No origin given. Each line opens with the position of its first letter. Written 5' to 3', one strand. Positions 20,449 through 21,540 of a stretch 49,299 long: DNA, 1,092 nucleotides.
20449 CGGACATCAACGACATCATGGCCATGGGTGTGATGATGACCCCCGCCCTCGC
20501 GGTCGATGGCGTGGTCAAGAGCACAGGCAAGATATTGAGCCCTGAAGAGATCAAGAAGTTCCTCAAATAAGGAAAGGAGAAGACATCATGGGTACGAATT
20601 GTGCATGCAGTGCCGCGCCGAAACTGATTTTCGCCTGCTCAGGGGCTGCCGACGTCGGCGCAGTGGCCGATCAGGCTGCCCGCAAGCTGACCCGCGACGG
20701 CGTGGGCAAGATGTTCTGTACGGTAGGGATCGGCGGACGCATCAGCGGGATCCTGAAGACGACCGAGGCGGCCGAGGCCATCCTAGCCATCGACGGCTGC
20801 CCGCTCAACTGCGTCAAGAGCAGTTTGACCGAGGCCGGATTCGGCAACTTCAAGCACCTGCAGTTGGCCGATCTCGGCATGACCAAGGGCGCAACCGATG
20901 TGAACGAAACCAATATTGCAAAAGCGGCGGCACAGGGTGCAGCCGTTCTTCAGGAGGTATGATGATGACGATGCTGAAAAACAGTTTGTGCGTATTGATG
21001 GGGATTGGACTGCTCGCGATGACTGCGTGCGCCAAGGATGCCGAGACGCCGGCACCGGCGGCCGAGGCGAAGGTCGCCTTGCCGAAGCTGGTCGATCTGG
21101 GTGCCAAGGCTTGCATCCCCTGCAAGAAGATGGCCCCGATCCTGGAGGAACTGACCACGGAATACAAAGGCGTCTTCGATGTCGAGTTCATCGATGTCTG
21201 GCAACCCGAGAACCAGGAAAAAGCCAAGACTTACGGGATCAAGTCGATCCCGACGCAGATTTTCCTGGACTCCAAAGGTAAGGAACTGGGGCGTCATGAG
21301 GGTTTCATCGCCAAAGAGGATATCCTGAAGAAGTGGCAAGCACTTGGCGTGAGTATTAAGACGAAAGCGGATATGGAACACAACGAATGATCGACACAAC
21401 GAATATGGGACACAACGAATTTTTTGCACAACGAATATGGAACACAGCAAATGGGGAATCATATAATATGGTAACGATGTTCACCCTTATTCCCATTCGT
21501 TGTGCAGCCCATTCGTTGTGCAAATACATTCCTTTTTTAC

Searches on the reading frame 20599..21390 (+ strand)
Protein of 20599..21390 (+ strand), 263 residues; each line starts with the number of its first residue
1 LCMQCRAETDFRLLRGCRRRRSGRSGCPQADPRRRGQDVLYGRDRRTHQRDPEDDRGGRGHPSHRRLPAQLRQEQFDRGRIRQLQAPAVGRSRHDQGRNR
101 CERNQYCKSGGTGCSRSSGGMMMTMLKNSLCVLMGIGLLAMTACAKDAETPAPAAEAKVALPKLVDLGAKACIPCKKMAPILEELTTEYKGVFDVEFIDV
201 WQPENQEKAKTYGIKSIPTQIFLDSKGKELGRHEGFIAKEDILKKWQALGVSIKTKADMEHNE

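Call 111: search_protein_families(library=pfam, proteins=[window:20599-21390:+], max_evalue=0.0001)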
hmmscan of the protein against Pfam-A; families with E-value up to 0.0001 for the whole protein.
window:20599-21390:+ (263 aa): 2 families
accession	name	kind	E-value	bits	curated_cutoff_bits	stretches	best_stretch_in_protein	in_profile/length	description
PF00085.26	Thioredoxin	-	1.3e-12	48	23.5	1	162-245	20-100/103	Thioredoxin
PF13098.12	Thioredoxin_2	-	7.3e-10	39.6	27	1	162-244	7-102/104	Thioredoxin-like domain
